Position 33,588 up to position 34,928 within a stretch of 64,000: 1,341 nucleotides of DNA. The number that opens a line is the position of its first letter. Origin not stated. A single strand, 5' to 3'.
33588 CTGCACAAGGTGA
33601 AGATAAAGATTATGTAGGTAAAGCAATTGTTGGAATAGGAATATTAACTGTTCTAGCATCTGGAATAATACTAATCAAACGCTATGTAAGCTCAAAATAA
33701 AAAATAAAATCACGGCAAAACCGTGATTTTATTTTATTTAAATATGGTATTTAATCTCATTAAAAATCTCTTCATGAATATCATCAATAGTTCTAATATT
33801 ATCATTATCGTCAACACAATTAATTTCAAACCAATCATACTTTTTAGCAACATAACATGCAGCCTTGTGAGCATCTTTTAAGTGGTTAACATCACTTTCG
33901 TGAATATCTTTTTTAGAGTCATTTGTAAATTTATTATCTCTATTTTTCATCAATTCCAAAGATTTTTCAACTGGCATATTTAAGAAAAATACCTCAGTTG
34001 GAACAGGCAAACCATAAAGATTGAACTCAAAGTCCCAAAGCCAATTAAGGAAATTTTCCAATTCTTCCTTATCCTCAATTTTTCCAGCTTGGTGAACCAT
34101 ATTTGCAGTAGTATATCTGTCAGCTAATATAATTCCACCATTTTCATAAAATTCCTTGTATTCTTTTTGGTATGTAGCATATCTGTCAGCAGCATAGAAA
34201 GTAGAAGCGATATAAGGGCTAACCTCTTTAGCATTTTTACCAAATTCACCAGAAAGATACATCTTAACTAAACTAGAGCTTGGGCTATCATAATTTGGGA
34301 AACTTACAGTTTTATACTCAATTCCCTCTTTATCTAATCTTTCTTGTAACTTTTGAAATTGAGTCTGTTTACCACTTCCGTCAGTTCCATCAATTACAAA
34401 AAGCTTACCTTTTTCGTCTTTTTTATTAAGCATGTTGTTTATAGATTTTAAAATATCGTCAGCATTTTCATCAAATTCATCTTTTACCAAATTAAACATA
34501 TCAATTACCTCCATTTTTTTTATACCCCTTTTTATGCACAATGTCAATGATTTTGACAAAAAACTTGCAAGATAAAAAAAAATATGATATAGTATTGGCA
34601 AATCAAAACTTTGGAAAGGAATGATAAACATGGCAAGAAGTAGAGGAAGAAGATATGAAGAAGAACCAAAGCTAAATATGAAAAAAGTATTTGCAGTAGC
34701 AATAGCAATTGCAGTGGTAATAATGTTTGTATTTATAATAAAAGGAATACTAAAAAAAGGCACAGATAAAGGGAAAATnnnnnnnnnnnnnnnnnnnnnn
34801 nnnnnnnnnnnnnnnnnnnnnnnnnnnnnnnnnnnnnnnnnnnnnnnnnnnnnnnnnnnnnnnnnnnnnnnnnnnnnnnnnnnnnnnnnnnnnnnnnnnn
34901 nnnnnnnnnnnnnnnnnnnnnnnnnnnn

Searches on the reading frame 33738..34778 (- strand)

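Call 13: search_protein_families(library=pfam, proteins=[window:33738-34778:-], max_evalue=0.01)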
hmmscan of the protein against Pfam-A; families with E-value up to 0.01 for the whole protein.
window:33738-34778:- (346 aa): 2 families
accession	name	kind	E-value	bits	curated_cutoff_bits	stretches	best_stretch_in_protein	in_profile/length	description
PF02223.23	Thymidylate_kin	-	5.3e-18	65.8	27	1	129-290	1-149/185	Thymidylate kinase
PF01712.25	dNK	-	9.8e-06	25.9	27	1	127-346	1-202/203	Deoxynucleoside kinase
